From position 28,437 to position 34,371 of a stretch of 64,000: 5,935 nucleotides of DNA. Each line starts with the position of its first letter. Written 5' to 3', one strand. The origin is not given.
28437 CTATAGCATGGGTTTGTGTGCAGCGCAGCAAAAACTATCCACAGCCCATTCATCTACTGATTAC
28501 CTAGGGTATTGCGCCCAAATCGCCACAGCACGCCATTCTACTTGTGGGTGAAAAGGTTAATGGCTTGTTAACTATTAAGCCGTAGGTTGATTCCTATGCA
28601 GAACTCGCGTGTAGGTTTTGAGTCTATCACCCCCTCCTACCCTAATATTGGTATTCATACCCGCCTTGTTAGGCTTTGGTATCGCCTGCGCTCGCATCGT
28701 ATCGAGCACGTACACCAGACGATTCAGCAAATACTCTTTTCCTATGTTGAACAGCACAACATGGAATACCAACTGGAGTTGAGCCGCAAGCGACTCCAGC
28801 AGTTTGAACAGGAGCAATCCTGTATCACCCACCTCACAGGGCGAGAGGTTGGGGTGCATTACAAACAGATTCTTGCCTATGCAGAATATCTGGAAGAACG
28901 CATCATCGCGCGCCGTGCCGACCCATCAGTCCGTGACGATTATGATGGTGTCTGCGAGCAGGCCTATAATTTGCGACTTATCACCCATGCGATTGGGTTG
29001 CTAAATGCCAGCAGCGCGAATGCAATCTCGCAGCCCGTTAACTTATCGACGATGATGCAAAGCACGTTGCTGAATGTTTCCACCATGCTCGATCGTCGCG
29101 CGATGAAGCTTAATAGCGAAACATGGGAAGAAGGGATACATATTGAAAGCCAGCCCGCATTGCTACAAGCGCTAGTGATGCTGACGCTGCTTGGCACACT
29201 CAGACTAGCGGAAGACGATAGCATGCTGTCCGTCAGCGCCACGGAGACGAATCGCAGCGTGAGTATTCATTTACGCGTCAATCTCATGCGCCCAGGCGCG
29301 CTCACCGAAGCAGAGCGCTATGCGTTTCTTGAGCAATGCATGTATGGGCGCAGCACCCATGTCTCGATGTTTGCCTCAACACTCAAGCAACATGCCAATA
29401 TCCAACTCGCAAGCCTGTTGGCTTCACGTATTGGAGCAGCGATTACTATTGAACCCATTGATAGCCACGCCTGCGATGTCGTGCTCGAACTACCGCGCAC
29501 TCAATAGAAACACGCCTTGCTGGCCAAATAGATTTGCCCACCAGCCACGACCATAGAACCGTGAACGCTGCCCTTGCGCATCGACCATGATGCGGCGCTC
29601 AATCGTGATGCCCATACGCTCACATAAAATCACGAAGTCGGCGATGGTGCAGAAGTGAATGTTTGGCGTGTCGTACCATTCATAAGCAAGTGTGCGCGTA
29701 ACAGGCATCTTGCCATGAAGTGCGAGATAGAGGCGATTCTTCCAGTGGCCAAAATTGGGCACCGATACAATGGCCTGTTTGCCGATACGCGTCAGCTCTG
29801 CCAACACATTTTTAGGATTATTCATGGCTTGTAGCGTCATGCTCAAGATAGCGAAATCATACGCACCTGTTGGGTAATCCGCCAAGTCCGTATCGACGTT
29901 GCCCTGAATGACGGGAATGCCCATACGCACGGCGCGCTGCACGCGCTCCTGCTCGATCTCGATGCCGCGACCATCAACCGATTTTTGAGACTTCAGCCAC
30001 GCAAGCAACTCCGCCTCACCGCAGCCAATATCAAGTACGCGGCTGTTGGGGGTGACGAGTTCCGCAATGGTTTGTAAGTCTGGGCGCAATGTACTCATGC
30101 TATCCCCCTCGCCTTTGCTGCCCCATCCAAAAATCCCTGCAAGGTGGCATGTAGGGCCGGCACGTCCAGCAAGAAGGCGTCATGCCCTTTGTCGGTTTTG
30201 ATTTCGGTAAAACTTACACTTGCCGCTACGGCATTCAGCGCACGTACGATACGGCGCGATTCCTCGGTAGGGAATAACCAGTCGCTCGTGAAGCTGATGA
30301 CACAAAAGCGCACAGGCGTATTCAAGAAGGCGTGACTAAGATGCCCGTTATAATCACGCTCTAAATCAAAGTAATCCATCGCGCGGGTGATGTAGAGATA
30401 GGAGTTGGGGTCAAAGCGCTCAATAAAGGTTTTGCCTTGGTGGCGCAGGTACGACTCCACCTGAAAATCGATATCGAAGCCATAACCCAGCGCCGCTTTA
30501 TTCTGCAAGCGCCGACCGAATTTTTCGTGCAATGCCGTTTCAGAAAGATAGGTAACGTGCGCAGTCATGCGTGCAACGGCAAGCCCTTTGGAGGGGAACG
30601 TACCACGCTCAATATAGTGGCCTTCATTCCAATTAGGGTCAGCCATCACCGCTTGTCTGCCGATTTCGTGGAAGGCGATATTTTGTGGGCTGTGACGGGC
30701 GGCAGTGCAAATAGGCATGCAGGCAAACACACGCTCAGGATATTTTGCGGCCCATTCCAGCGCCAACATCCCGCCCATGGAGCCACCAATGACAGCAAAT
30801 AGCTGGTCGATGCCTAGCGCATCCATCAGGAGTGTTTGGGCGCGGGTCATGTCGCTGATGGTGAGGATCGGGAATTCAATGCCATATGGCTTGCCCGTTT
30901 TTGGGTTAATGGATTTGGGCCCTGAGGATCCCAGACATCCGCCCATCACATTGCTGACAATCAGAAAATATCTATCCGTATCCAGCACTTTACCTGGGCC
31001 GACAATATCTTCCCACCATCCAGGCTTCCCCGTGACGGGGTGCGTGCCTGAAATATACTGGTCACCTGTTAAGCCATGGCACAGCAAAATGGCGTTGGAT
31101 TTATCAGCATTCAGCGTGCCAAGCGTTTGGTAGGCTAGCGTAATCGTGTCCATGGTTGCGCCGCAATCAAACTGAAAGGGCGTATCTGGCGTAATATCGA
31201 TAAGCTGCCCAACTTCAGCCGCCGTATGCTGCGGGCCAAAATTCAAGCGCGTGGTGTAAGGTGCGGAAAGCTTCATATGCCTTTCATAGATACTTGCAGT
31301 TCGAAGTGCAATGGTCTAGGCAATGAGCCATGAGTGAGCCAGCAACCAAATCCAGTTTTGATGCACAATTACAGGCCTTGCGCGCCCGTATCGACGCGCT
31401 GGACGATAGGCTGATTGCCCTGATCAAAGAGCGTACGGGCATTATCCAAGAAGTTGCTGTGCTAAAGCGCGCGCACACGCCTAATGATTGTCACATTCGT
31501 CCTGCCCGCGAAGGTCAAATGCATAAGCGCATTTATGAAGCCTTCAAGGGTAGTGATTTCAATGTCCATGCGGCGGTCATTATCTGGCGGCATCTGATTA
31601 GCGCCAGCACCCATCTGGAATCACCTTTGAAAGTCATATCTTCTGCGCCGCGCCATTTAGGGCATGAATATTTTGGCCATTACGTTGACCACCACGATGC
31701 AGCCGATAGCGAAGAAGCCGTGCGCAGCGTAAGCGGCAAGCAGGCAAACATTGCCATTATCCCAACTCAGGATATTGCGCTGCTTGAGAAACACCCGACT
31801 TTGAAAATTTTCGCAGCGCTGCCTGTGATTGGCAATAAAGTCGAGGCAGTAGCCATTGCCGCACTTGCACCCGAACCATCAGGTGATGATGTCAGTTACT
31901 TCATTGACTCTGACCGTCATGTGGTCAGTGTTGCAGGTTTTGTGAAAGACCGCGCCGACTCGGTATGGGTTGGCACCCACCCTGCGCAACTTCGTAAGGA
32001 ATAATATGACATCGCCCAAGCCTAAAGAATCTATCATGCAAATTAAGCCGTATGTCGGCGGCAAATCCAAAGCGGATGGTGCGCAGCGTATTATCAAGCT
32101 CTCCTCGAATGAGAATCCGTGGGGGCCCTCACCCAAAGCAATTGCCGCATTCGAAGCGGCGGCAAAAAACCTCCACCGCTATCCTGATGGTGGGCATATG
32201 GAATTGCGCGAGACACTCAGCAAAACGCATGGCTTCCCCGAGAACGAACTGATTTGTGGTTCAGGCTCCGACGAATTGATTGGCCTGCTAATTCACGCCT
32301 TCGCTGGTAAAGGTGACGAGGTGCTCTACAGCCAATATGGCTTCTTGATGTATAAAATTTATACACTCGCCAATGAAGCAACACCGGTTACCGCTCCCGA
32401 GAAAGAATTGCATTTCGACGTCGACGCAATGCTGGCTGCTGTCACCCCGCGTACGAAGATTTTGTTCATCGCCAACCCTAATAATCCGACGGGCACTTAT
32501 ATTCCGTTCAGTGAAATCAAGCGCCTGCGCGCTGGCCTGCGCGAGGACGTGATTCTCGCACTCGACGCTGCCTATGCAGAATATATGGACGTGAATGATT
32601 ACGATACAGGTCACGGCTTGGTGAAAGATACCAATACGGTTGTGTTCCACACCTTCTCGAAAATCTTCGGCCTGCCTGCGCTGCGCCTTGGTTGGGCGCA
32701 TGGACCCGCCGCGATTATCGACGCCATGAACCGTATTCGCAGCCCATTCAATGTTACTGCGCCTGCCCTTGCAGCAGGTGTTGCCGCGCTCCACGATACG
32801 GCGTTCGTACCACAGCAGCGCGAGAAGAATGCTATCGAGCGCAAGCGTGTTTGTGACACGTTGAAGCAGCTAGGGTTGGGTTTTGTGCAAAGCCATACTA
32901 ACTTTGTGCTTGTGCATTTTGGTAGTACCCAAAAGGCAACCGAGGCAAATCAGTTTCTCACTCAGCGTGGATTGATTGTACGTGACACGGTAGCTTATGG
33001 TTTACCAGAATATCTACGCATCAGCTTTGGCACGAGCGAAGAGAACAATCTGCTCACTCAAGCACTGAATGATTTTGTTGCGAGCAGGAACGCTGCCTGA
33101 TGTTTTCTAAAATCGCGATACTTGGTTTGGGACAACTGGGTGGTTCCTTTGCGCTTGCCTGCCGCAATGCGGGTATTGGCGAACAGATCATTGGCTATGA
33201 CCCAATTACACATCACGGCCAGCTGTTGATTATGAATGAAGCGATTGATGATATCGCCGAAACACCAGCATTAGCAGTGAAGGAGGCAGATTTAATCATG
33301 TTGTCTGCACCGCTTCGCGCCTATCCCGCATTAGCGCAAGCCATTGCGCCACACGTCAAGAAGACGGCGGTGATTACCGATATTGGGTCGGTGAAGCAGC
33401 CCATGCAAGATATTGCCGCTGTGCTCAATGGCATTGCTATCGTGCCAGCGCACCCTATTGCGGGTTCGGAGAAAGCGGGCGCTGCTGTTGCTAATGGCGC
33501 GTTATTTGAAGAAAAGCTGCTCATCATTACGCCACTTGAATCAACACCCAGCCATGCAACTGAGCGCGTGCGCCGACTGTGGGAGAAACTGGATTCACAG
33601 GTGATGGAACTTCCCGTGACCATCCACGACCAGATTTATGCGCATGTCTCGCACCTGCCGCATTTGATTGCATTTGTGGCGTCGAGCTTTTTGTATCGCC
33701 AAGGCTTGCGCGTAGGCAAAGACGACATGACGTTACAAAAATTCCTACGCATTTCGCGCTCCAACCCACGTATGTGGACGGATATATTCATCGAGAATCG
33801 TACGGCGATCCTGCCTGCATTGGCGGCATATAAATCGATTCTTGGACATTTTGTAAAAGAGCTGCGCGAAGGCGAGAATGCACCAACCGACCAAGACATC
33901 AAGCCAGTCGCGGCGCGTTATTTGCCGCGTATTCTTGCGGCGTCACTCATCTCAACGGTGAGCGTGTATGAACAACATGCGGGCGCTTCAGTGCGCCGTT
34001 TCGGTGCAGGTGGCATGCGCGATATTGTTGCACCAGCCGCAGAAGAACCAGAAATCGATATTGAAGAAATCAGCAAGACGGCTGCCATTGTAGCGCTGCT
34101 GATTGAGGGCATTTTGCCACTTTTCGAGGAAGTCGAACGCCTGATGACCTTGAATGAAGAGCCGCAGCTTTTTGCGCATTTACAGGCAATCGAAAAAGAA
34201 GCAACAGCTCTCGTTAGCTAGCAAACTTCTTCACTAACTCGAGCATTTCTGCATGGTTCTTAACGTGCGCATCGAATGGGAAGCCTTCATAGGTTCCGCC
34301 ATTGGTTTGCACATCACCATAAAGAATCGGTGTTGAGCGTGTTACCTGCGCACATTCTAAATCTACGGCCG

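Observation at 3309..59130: Shared 46-nt promoter module (Pho-box-like 7-4-7 direct repeat, fixed N19, -10) in front of scattered orphan genes: a candidate dispersed regulon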

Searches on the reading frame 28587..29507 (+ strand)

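Call 14: search_protein_families(library=pfam, proteins=[window:28587-29507:+], max_evalue=0.001)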
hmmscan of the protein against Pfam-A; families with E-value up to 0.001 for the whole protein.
window:28587-29507:+ (306 aa): 0 families

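Call 38: search_protein_families(library=ncbifam, proteins=[window:28587-29507:+], max_evalue=0.01)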
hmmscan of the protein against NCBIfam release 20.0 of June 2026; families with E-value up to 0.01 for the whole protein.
window:28587-29507:+ (306 aa): 1 family
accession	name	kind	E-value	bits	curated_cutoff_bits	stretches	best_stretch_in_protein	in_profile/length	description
TIGR03794.1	NHLM_micro_HlyD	equivalog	0.0018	17.2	156.2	1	52-113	87-148/421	NHLP bacteriocin system secretion protein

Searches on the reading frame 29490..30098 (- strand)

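Call 14: search_protein_families(library=pfam, proteins=[window:29490-30098:-], max_evalue=0.001)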
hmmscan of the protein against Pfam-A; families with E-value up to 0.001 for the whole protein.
window:29490-30098:- (202 aa): 7 families
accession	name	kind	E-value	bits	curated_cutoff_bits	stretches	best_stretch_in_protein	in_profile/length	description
PF07021.18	MetW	-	1.8e-72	243.5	21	1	5-199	1-193/193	Methionine biosynthesis protein MetW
PF13489.12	Methyltransf_23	-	5.4e-11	42.9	27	1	10-115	15-120/164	Methyltransferase domain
PF08241.18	Methyltransf_11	-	2.7e-08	34.8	21.2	1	22-107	1-88/95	Methyltransferase domain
PF13649.12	Methyltransf_25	-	3.8e-07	31.1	27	1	21-106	1-93/97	Methyltransferase domain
PF13847.12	Methyltransf_31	-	2.4e-06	27.8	27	1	17-108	3-103/145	Methyltransferase domain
PF08242.18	Methyltransf_12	-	0.00032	21.8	30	1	22-104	1-90/98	Methyltransferase domain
PF03141.22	Methyltransf_29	-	0.00093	18.3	23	0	20-105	120-208/506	Putative S-adenosyl-L-methionine-dependent methyltransferase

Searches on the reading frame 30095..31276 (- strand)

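Call 14: search_protein_families(library=pfam, proteins=[window:30095-31276:-], max_evalue=0.001)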
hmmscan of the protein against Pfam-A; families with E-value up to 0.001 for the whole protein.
window:30095-31276:- (393 aa): 2 families
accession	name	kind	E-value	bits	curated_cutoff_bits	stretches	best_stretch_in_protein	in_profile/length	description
PF00561.26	Abhydrolase_1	-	2.7e-21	76.8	25.8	1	61-370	1-243/245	alpha/beta hydrolase fold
PF12146.15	Hydrolase_4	-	0.00082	19.2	27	0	160-198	78-116/239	Serine aminopeptidase, S33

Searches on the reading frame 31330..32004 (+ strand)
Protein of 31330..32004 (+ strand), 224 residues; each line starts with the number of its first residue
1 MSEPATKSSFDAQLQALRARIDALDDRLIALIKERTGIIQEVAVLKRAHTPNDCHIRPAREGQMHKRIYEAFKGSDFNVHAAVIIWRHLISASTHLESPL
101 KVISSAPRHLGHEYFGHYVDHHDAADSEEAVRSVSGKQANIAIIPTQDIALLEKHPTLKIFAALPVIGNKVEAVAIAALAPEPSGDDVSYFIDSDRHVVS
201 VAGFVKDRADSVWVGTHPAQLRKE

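Call 14: search_protein_families(library=pfam, proteins=[window:31330-32004:+], max_evalue=0.001)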
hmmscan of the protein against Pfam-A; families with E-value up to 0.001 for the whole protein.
window:31330-32004:+ (224 aa): 1 family
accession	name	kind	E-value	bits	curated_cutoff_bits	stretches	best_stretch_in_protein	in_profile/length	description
PF01817.26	CM_2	-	4.6e-14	52.8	27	1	17-97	1-79/80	Chorismate mutase type II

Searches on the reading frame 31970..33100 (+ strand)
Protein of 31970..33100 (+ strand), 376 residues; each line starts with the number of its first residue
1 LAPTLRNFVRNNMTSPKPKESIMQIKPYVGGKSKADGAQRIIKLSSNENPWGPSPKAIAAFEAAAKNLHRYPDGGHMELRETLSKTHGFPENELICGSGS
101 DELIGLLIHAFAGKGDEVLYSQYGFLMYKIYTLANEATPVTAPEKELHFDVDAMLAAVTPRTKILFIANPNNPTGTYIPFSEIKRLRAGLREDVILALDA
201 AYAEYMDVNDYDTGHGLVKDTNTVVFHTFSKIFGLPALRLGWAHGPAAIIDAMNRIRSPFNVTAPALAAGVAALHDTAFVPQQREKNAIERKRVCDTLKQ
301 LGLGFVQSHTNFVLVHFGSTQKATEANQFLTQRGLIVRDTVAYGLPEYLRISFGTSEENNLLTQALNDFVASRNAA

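Call 14: search_protein_families(library=pfam, proteins=[window:31970-33100:+], max_evalue=0.001)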
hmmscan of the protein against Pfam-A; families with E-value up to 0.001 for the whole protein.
window:31970-33100:+ (376 aa): 3 families
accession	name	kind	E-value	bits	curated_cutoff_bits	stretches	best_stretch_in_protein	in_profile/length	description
PF00155.27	Aminotran_1_2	-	8.2e-62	209.9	19.7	1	41-363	3-358/361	Aminotransferase class I and II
PF00266.25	Aminotran_5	-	1.7e-05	24.4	21.5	1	78-201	47-177/371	Aminotransferase class-V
PF01041.23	DegT_DnrJ_EryC1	-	0.00012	21.9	19.8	1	91-228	40-172/360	DegT/DnrJ/EryC1/StrS aminotransferase family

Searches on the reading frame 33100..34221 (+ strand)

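Call 14: search_protein_families(library=pfam, proteins=[window:33100-34221:+], max_evalue=0.001)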
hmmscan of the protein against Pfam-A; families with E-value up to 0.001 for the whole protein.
window:33100-34221:+ (373 aa): 4 families
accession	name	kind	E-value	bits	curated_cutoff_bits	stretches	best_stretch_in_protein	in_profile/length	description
PF02153.23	PDH_N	-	1.4e-31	109.5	26.5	1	17-169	1-153/154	Prephenate dehydrogenase, nucleotide-binding domain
PF20463.3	PDH_C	-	6.7e-16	58.9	22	1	176-257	5-90/102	Prephenate dehydrogenase, dimerization domain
PF03807.23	F420_oxidored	-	7.1e-07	30.2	21.6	1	4-93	1-89/94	NADP oxidoreductase coenzyme F420-dependent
PF03446.21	NAD_binding_2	-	0.0001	22.8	21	1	4-101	1-98/161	NAD binding domain of 6-phosphogluconate dehydrogenase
